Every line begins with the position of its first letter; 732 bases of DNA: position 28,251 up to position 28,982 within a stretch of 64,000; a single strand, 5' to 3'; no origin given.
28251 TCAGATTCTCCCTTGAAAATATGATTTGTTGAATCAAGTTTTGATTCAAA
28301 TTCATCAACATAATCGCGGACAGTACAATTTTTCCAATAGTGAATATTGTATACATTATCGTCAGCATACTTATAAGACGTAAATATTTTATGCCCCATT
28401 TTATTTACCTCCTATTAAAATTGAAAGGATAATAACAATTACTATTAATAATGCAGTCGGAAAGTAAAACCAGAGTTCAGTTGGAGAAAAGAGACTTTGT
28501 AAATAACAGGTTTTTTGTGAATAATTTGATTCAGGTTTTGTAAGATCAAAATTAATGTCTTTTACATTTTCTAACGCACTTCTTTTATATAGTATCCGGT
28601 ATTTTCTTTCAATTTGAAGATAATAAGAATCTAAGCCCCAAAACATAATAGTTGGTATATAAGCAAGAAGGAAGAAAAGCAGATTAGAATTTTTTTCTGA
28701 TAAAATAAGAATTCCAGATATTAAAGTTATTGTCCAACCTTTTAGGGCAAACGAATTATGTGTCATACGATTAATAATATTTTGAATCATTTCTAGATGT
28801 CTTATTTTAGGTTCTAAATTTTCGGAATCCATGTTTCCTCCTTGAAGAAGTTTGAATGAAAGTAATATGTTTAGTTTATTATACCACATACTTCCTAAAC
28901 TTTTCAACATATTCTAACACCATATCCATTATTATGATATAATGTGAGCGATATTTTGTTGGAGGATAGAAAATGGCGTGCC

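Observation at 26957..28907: Candidate undescribed TIR-based defence operon: small 3-TM protein, ThsB-like TIR and an unknown 217-aa protein, with no recognisable ThsA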

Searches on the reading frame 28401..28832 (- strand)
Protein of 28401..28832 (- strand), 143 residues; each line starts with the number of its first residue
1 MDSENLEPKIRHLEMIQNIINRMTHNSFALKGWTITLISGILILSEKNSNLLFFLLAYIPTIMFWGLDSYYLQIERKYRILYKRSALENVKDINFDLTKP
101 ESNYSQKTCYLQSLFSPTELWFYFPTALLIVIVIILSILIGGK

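Call 3: search_protein_families(library=pfam, proteins=[window:28401-28832:-], max_evalue=1)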
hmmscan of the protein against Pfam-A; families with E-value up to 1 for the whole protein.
window:28401-28832:- (143 aa): 1 family
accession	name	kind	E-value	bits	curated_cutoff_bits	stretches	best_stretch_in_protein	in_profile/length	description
PF11683.13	DUF3278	-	0.78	10.3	26.6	1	17-77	27-89/130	Protein of unknown function (DUF3278)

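Call 4: search_protein_families(library=padloc, proteins=[window:28401-28832:-], max_evalue=1)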
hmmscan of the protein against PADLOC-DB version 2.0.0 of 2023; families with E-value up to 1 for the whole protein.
window:28401-28832:- (143 aa): 4 families
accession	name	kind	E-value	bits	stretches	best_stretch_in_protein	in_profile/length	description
PDLC04686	PDC-M50A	-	1.7e-44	149.3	1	8-136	4-131/134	-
PDLC04685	PDC-M50A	-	2.9e-34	116.1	1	7-135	3-125/130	-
PDLC04684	PDC-M50A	-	6.7e-21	73.4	1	10-136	15-137/159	-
PDLC04687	PDC-M50A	-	7.6e-18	62.9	1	9-138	12-139/144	-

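Call 5: search_protein_families(library=ncbifam, proteins=[window:28401-28832:-], max_evalue=1)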
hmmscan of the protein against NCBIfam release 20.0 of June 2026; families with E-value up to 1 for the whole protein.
window:28401-28832:- (143 aa): 1 family
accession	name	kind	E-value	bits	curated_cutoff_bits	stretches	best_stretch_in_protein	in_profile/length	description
NF047669.1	LIC13354_fam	subfamily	0.073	13.4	130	1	64-124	115-173/174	LIC13354 family exoprotein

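Call 8: search_protein_families(library=phrogs, proteins=[window:28401-28832:-], max_evalue=1)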
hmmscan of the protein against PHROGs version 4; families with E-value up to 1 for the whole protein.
window:28401-28832:- (143 aa): 3 families
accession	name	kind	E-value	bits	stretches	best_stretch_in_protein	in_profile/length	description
phrog_19896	-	unknown function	2.6e-34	119.6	1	7-135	4-132/135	-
phrog_8652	-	unknown function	0.12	13.2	0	65-93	21-49/65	-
phrog_16795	-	unknown function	0.45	11.8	0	36-64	13-33/55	-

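Call 11: find_homologous_proteins(query=window:28401-28832:-)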
Query window:28401-28832:- (143 aa): 76 proteins with E <= 0.001 among 242 candidates.
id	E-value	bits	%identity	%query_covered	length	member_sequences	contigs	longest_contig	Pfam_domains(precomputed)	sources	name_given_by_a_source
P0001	1.3e-87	309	100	100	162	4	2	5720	-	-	-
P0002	1.6e-46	175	56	87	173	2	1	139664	-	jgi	-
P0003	1.1e-44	170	56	93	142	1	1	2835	-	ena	-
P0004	9.7e-43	163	54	94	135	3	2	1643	-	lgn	-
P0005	1.4e-41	160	55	98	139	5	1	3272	-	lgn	-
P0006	3.4e-39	152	55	90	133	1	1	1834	-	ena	-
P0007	3.5e-39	152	55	90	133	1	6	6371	-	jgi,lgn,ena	jgi:hypothetical protein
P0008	3.9e-39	152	55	90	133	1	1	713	-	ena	-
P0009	8.6e-39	150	54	90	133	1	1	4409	-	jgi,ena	-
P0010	5.5e-38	148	51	98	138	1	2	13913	-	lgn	-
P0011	1.9e-37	146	54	96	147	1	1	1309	-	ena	-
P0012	2.0e-37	146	53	95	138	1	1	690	-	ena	-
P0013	2.5e-37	146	53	92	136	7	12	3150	-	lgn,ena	-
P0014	4.7e-37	145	51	98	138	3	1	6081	-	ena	-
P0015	4.9e-37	145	51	94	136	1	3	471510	-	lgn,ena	-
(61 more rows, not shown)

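Call 15: find_related_loci(query=A1, collection=genome_contigs, flank=5000)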
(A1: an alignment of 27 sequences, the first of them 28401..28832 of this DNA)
Query A1 (143 aa) in genome_contigs; peptide patterns used: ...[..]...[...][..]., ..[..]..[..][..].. (x = any residue, [..] = any of these).
599 stretches matched a pattern (row limit reached: there are more); 576 encode a relative of the query (tblastn E <= 1e-3); the best 80 are kept; 80 distinct loci.
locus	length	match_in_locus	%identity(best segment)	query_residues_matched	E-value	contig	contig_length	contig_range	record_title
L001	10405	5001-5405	56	3-137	1e-50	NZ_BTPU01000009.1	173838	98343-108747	Vallitalea maricola strain AN17-2 sequence009, whole genome shotgun sequence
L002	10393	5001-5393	58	7-137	3e-48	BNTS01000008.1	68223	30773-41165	Bacteroidia bacterium MS495-74 DNA, sequence008, whole genome shotgun sequence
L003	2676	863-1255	57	7-137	4e-48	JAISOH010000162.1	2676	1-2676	MAG: Prevotellaceae bacterium isolate Iy174_bin36 k119_1685504, whole genome shotgun sequence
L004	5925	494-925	52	1-142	2e-44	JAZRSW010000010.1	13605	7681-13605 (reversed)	MAG: Acutalibacteraceae bacterium isolate T1900045345_YK20190035.MAGScoT_cleanbin_000017 SGB_6702_k141_1832731, whole ge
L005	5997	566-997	52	1-142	2e-44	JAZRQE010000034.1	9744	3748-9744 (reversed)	MAG: Acutalibacteraceae bacterium isolate T1900045367_YK20190057.MAGScoT_cleanbin_000004 SGB_6844_k141_3013283, whole ge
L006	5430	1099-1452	59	6-123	5e-43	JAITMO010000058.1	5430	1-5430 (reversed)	MAG: Candidatus Bathycorpusculum soli isolate Pmx449_bin19 k119_364988, whole genome shotgun sequence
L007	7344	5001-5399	53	6-137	8e-43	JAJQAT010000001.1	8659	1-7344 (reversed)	MAG: Bacillota bacterium isolate C.1_7 NODE_1539_length_8659_cov_7.111344, whole genome shotgun sequence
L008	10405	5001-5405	53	5-138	1e-41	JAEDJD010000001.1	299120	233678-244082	MAG: Oscillospiraceae bacterium isolate MAG179 NODE_3_length_299120_cov_23.640302, whole genome shotgun sequence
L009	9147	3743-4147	55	6-139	7e-42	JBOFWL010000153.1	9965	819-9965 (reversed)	MAG: Brevinema sp. isolate WFFMC_MAG_553 k139_18579_flag=0_multi=9.9817_len=9965, whole genome shotgun sequence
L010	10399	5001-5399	49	9-140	2e-41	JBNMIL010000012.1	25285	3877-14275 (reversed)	MAG: Angelakisella sp. isolate CM_BacAng2251.97 k141_32711_length_25285_cov_13.0000, whole genome shotgun sequence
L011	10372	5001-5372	55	6-129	1e-41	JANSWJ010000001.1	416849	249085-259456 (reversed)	Blautia schinkii strain DSM 10518 contig_1, whole genome shotgun sequence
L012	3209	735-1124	51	9-137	5e-41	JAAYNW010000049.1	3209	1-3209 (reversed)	MAG: Clostridiales bacterium isolate AS21ysBPME_273 162869_AS21, whole genome shotgun sequence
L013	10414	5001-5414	47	3-139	7e-41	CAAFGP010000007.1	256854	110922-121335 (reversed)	MAG TPA_asm: uncultured Sutterella sp., isolate HGM19494, WGS project CAAFGP010000000 data, contig: SRS142712_7_k99_4832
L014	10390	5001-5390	50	9-137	2e-40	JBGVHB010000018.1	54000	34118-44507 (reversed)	MAG: Roseburia sp. isolate fecal_MAG_353 fecal_MAG_353_contig_0018, whole genome shotgun sequence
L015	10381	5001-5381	51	9-134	3e-40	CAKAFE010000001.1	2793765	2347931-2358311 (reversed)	MAG TPA_asm: uncultured Selenomonas sp. isolate DRR214959_bin.43_metaWRAP_v1.1_MAG genome assembly, contig: BNJS01004011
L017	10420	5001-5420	48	2-139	1e-39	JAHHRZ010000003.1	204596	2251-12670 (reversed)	MAG: Oscillospiraceae bacterium isolate MAG043 MAG043_3, whole genome shotgun sequence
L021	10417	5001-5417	47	6-143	2e-39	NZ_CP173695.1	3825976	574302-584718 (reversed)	Sellimonas catena strain JCM 35622 chromosome, complete genome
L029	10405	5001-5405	51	5-138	3e-38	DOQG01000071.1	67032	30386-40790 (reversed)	MAG TPA_asm: Oscillospiraceae bacterium isolate UBA11449 contig_3865, whole genome shotgun sequence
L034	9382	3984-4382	47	6-137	9e-38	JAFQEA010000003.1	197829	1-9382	MAG: Clostridia bacterium isolate RGIG1734 Goat_Cecum-3__c98423, whole genome shotgun sequence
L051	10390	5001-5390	46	9-137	9e-35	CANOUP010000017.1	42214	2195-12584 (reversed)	MAG TPA_asm: uncultured Clostridia bacterium isolate SRR15604581_bin.35_metawrap_v1.3_MAG genome assembly, contig: NODE.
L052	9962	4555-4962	50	7-142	1e-34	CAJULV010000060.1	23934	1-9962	MAG TPA_asm: uncultured Acetatifactor sp. isolate MGBC140221 genome assembly, contig: MGBC140221.60, whole genome shotgu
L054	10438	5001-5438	46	6-143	2e-34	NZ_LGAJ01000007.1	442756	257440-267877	Sellimonas intestinalis strain BR72 contig_7, whole genome shotgun sequence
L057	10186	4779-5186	50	7-142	4e-33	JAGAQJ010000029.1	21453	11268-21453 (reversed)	MAG: Lachnospiraceae bacterium isolate RGIG8678 Water_deer_Colon-1__c152458, whole genome shotgun sequence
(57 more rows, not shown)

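Call 20: search_protein_families(library=pfam, proteins=[L021:4494-4985:+, L051:5415-5936:+, L052:1897-4521:+, L057:3384-4745:+, L021:5426-6625:+, L034:3380-3973:+, L029:5446-6240:+, L017:4563-4985:+, L002:5452-7602:+, L054:5348-7447:+], max_evalue=0.01)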
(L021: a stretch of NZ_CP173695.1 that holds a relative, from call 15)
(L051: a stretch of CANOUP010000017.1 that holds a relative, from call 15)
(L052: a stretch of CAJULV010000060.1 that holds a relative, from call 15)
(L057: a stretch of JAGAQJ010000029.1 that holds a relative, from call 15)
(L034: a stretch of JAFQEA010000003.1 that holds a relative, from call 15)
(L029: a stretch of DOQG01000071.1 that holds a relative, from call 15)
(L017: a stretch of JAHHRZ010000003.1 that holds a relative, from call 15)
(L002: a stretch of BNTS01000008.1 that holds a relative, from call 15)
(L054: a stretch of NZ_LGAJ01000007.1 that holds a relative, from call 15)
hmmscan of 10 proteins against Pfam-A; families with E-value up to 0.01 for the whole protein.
L021:4494-4985:+ (163 aa): 1 family
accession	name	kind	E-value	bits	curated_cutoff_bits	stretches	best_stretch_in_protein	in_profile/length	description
PF08937.16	ThsB_TIR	-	1.1e-21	77.5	21.2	1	6-100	1-96/100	Thoeris protein ThsB, TIR-like domain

L051:5415-5936:+ (173 aa): 4 families
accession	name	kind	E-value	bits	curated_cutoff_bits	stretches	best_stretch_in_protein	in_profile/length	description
PF13676.11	TIR_2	-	2.5e-13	51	28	1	6-106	1-95/122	TIR domain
PF08937.16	ThsB_TIR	-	1.7e-11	44.8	21.2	1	7-103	1-98/100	Thoeris protein ThsB, TIR-like domain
PF13271.11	DUF4062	-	0.0033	18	24.7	0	5-69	1-62/82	Domain of unknown function (DUF4062)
PF03065.20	Glyco_hydro_57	-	0.0095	15.7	21.2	0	17-44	153-180/291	Glycosyl hydrolase family 57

L052:1897-4521:+ (874 aa): 14 families
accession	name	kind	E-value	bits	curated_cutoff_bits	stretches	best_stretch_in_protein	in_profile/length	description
PF25172.1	Beta-prop_WDR3_2nd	-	2.1e-05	24.3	140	1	640-716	43-118/293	WDR3 second beta-propeller domain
PF23383.1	Beta-prop_IFT140_1st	-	4.1e-05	22.9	27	1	651-709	75-133/406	IFT140 first beta-propeller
PF24796.1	WDR55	-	5.6e-05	22.8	200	0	646-711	105-170/296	WDR55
PF23409.1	Beta-prop_EML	-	0.00032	20.7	88.2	1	641-711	160-231/267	Echinoderm microtubule-associated protein first beta-propeller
PF13676.11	TIR_2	-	0.00033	21.6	28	1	11-113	2-92/122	TIR domain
PF08937.16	ThsB_TIR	-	0.00063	20.5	21.2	1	11-82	1-73/100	Thoeris protein ThsB, TIR-like domain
PF24807.1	WD40_CDC20-Fz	-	0.0013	18.5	200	1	647-714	62-127/292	CDC20/Fizzy WD40 domain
PF25171.1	Beta-prop_WDR36-Utp21_1st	-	0.0015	18.5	80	0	649-705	206-263/266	WDR36/Utp21 first beta-propeller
PF25173.1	Beta-prop_WDR3_1st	-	0.002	18.3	154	1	649-710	42-103/184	WDR3 first beta-propeller domain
PF23393.2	Beta-prop_WDR90_POC16_2nd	-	0.0023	17.6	60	1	649-714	49-114/291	WDR90/POC16, second beta-propeller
PF24805.1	EIF3I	-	0.0033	17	200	0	642-706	153-216/324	EIF3I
PF25174.1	Beta-prop_THOC3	-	0.0041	16.6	305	0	628-709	120-202/272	THOC3 beta-propeller domain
PF24814.1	WD40_Prp19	-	0.0049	16.4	320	0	653-711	152-210/281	Prp19 WD40 domain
PF01582.25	TIR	-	0.0089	16.3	21.3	0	26-189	15-167/179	TIR domain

L057:3384-4745:+ (453 aa): 7 families
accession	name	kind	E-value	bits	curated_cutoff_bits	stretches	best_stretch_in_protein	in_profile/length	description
PF23409.1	Beta-prop_EML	-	6e-07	29.7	88.2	1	212-288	152-229/267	Echinoderm microtubule-associated protein first beta-propeller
PF24796.1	WDR55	-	2.3e-05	24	200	1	217-290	54-128/296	WDR55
PF23383.1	Beta-prop_IFT140_1st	-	4.3e-05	22.8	27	1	230-296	75-140/406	IFT140 first beta-propeller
PF24807.1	WD40_CDC20-Fz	-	0.00016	21.5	200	1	220-304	55-136/292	CDC20/Fizzy WD40 domain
PF25171.1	Beta-prop_WDR36-Utp21_1st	-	0.0022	17.9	80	1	227-279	205-258/266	WDR36/Utp21 first beta-propeller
PF25172.1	Beta-prop_WDR3_2nd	-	0.0036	17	140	0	227-292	50-115/293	WDR3 second beta-propeller domain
PF25173.1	Beta-prop_WDR3_1st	-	0.0039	17.4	154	1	221-285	118-183/184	WDR3 first beta-propeller domain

L021:5426-6625:+ (399 aa): 2 families
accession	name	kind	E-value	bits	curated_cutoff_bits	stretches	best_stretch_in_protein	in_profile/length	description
PF08937.16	ThsB_TIR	-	3.6e-06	27.8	21.2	1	271-361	1-93/100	Thoeris protein ThsB, TIR-like domain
PF13676.11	TIR_2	-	0.00025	22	28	1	270-353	1-77/122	TIR domain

L034:3380-3973:+ (197 aa): 3 families
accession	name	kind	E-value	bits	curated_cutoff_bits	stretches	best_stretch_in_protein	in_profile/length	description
PF13676.11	TIR_2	-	2.5e-09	38.1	28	1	40-137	1-93/122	TIR domain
PF01582.25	TIR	-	0.00076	19.8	21.3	1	61-142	26-105/179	TIR domain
PF08937.16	ThsB_TIR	-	0.00093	20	21.2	1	41-116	1-80/100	Thoeris protein ThsB, TIR-like domain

L029:5446-6240:+ (264 aa): 1 family
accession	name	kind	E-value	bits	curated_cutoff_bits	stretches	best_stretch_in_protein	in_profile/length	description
PF13676.11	TIR_2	-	0.0067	17.4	28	0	67-102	1-35/122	TIR domain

L017:4563-4985:+ (140 aa): 0 families

L002:5452-7602:+ (716 aa): 2 families
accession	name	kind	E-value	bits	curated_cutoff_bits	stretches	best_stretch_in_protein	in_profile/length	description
PF00266.25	Aminotran_5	-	1.2e-77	261.8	21.5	1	342-703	1-371/371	Aminotransferase class-V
PF04055.27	Radical_SAM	-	2.8e-08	34.5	29.5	1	30-162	2-143/166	Radical SAM superfamily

L054:5348-7447:+ (699 aa): 2 families
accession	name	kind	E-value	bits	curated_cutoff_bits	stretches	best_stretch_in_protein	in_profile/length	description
PF13676.11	TIR_2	-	0.00031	21.7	28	1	40-161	3-111/122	TIR domain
PF00005.33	ABC_tran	-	0.0073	17.3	25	0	237-273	7-46/137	ABC transporter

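Call 23: search_protein_families(library=pfam, alignment_id=A3, max_evalue=0.001)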
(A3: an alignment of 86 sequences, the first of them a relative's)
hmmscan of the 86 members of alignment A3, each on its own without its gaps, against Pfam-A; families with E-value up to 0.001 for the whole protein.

A. member 1, L001:3851-5005:+ (384 aa): 1 family
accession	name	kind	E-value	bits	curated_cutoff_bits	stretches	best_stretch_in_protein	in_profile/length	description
PF13676.11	TIR_2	-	1.7e-05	25.7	28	1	258-341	1-72/122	TIR domain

B. families by the number of members that match (of 86 scanned): 46 families (the first 25 are shown)
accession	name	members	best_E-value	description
PF08937.16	ThsB_TIR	49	2.2e-28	Thoeris protein ThsB, TIR-like domain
PF13676.11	TIR_2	36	2.4e-14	TIR domain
PF01582.25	TIR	10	1.6e-06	TIR domain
PF23409.1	Beta-prop_EML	3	6e-07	Echinoderm microtubule-associated protein first beta-propeller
PF24796.1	WDR55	3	2.3e-05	WDR55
PF23383.1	Beta-prop_IFT140_1st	3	4.1e-05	IFT140 first beta-propeller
PF05014.21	Nuc_deoxyrib_tr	3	5.5e-05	Nucleoside 2-deoxyribosyltransferase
PF00266.25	Aminotran_5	2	1.2e-77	Aminotransferase class-V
PF02384.22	N6_Mtase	2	1.5e-55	N-6 DNA Methylase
PF13424.12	TPR_12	2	1.3e-40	Tetratricopeptide repeat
PF13374.12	TPR_10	2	1.1e-35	Tetratricopeptide repeat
PF00515.34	TPR_1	2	7.7e-21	Tetratricopeptide repeat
PF07719.23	TPR_2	2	3.9e-16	Tetratricopeptide repeat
PF13181.12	TPR_8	2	1.4e-14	Tetratricopeptide repeat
PF13271.11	DUF4062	2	1.9e-10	Domain of unknown function (DUF4062)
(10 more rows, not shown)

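Call 34: search_protein_families(library=pfam, alignment_id=A1, max_evalue=1)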
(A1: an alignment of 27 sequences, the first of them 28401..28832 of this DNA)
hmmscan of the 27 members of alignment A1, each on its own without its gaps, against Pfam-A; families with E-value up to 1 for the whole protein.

A. member 1, window:28401-28832:- (143 aa): 1 family
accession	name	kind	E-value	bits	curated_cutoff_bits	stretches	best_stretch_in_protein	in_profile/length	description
PF11683.13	DUF3278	-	0.78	10.3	26.6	1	17-77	27-89/130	Protein of unknown function (DUF3278)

B. families by the number of members that match (of 27 scanned): 9 families
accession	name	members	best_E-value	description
PF11683.13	DUF3278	11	0.0014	Protein of unknown function (DUF3278)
PF10028.14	DUF2270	10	0.012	Predicted integral membrane protein (DUF2270)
PF13942.11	Lipoprotein_20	1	0.081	YfhG lipoprotein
PF12420.13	DUF3671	1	0.088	Fam-L, Fam-M like protein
PF18724.6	ADDT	1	0.093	Amino acid:DNA transferase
PF13160.11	DUF3995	1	0.11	Protein of unknown function (DUF3995)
PF10853.13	DUF2650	1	0.11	Protein of unknown function (DUF2650)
PF12650.12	DUF3784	1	0.13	Domain of unknown function (DUF3784)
PF00992.25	Troponin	1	0.19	Troponin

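Call 41: find_homologous_proteins(query=A1, max_evalue=0.001)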
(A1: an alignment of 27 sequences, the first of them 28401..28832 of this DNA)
Query A1 (27 sequences) (143 aa, profile of the alignment): 3409 proteins with E <= 0.001 among 8000 candidates; the best 120 are listed.
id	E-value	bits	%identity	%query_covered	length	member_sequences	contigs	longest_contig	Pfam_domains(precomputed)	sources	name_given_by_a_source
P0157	6.9e-59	216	48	93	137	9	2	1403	-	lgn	-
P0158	9.6e-59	215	47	94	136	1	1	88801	-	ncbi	-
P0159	1.3e-58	215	48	93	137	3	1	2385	-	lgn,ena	-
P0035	1.8e-58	214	51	92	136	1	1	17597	-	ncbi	-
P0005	1.8e-58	214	55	98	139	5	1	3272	-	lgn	-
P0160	1.9e-58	214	47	94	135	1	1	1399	-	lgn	-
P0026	2.9e-58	214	49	95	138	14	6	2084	-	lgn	-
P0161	3.3e-58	213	50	92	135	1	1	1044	-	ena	-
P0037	3.6e-58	213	50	94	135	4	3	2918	-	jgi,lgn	-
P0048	3.7e-58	213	47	92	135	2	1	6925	-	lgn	-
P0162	5.7e-58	213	49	93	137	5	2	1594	-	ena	-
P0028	5.8e-58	213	48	94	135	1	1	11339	-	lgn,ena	-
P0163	6.0e-58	213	47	94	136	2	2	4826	-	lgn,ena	-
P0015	6.1e-58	212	51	94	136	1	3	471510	-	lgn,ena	-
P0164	6.8e-58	212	50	98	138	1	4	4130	-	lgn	-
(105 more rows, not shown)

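Call 60: predict_structure(alignment_id=A1)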
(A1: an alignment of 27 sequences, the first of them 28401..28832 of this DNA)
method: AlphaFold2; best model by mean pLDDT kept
length: 143 residues; sequences in the alignment: 27
mean_pLDDT: 88.8   pTM: 0.79
mean pLDDT of the five models: 88.8, 86.9, 84.2, 84.2, 83.2
residues with pLDDT >= 90: 93; 70-90: 39; 50-70: 11; < 50: 0
segments of 3 or more residues with pLDDT < 50: none
pLDDT, mean of each block of 10 residues (from residue 1): 79 95 96 96 84 89 96 93 91 80 71 92 95 90 69
secondary structure, 60 per line:
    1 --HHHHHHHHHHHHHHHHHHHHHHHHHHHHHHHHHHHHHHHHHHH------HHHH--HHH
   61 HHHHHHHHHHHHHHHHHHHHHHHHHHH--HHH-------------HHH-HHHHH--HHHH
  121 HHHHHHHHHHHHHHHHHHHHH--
elements in order: H3-45 H52-55 H58-87 H110-114 H117-141

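Call 68: fold_search(model_id=the predicted structure, library=pdb)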
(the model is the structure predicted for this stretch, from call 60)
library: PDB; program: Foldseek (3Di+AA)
matches with E <= 10: 36; with E <= 0.001: 0
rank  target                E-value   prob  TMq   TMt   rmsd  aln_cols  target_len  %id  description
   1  8ube_D                1.9e+00  0.20  0.27  0.34  15.8        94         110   14  Diversity-generating retroelement (DGR) ribonucleoprotein reverse transcriptase - Resting State 1a (released 2024-10-23)
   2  4dwl_B                3.2e+00  0.14  0.26  0.32  15.7       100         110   10  Avd molecule from Bordetella bacteriophage DGR (released 2013-02-27)
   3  8ub7_D                3.2e+00  0.14  0.27  0.33  15.9        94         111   14  Diversity-generating retroelement (DGR) ribonucleoprotein reverse transcriptase - Active state (N-occupied) (released 2024-10-23)
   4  8ub7_C                3.5e+00  0.16  0.27  0.33  16.2       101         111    7  Diversity-generating retroelement (DGR) ribonucleoprotein reverse transcriptase - Active state (N-occupied) (released 2024-10-23)
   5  8ubb_D                3.5e+00  0.14  0.28  0.34  15.3        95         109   14  Diversity-generating retroelement (DGR) ribonucleoprotein reverse transcriptase - Active State (N-empty) 1b (released 2024-10-23)
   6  4dwl_D                3.9e+00  0.14  0.28  0.35  15.3        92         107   14  Avd molecule from Bordetella bacteriophage DGR (released 2013-02-27)
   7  4dwl_C                3.9e+00  0.12  0.27  0.33  15.5        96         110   14  Avd molecule from Bordetella bacteriophage DGR (released 2013-02-27)
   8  8ub7_E                4.1e+00  0.13  0.28  0.35  15.3        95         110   14  Diversity-generating retroelement (DGR) ribonucleoprotein reverse transcriptase - Active state (N-occupied) (released 2024-10-23)
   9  8ub8_C                4.6e+00  0.13  0.29  0.35  15.4        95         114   14  Diversity-generating retroelement (DGR) ribonucleoprotein reverse transcriptase - Pre-active State 1a (released 2024-10-23)
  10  9o48_A                5.1e+00  0.13  0.35  0.16   6.9       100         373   11  Cryo-EM structure of the human SK2-4 chimera/calmodulin channel complex in the Ca2+ bound state (released 2025-07-09)
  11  4dwl_E                5.1e+00  0.12  0.28  0.35  15.3        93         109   14  Avd molecule from Bordetella bacteriophage DGR (released 2013-02-27)
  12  9vuc_B                5.4e+00  0.25  0.40  0.18   6.6        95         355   13  channel B complex with 2 (released 2026-03-11)
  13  4dwl_A                5.4e+00  0.12  0.29  0.35  15.3        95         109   14  Avd molecule from Bordetella bacteriophage DGR (released 2013-02-27)
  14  1s94_A                6.0e+00  0.05  0.24  0.31  18.6       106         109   17  Crystal structure of the Habc domain of neuronal syntaxin from the squid Loligo pealei (released 2004-05-11)
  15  9vu9_D                6.3e+00  0.23  0.41  0.23   5.1        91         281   13  channel D complex with 4 (released 2026-03-11)
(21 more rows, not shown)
